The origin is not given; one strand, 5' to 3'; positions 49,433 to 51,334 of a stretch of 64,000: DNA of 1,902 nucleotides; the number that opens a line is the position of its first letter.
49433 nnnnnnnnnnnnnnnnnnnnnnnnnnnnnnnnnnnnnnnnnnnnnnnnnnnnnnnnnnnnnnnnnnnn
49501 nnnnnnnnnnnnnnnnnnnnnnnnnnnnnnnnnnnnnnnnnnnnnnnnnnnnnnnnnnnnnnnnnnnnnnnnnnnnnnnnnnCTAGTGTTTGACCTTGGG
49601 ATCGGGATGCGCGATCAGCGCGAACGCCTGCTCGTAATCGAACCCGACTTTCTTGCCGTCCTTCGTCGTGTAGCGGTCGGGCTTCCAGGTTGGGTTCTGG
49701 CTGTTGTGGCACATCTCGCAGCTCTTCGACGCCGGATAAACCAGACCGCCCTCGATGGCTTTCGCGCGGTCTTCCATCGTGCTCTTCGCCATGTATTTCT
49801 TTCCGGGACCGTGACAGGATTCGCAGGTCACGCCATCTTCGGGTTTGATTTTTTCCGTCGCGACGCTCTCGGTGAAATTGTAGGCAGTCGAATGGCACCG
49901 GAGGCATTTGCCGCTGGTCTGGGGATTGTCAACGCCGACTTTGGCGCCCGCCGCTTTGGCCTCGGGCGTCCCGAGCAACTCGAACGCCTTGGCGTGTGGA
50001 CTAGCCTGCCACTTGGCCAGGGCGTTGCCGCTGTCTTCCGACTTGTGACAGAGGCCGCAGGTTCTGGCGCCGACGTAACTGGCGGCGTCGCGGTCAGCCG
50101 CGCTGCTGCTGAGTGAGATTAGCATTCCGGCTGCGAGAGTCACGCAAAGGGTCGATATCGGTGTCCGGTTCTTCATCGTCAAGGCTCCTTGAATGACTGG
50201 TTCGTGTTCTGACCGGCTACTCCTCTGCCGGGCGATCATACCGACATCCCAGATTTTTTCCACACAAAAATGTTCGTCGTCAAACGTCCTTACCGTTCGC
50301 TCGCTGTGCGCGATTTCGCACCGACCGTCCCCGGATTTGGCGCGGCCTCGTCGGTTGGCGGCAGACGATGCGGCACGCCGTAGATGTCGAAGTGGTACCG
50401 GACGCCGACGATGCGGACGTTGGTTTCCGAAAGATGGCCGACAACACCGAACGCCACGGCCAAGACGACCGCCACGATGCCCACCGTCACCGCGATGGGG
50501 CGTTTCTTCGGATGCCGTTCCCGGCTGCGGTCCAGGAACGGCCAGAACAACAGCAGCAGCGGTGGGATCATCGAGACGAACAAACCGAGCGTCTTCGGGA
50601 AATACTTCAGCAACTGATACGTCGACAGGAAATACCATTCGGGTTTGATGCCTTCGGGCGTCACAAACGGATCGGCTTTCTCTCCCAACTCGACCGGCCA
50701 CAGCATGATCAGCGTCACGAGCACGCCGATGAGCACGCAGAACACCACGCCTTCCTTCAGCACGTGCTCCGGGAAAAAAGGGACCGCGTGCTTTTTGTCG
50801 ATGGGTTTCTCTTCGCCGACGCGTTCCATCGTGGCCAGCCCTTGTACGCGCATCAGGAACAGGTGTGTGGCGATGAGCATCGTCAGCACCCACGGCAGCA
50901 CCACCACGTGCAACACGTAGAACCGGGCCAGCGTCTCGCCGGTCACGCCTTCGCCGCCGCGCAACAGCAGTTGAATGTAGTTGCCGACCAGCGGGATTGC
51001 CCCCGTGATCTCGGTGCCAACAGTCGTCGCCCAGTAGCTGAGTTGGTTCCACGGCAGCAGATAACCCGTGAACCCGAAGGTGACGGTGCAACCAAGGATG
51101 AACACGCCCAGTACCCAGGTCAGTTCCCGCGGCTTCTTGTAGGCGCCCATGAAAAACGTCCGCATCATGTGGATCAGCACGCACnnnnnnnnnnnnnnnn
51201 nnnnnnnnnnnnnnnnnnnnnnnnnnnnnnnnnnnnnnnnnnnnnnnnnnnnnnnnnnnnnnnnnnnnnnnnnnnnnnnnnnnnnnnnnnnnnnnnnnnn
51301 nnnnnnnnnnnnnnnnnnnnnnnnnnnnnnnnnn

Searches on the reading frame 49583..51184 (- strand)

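Call 8: search_protein_families(library=pfam, proteins=[window:49583-51184:-], max_evalue=0.001)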
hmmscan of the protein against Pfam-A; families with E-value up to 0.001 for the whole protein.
window:49583-51184:- (533 aa): 4 families
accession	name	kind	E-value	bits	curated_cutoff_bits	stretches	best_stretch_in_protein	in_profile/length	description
PF13435.11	Cytochrome_C554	-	1e-14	55.6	20.8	1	375-459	1-84/84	Cytochrome c554 and c-prime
PF22113.1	Mtrc-MtrF_II-IV_dom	-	2.9e-06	27.4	30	1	372-465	80-170/176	Outer membrane cytochrome MtrC/MtrF-like, domains II/IV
PF14522.11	Cytochrome_C7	-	0.0003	21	24.8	0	423-494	12-67/67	Cytochrome c7 and related cytochrome c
PF14537.11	Cytochrom_c3_2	-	0.00079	20.3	25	0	425-496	7-67/79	Cytochrome c3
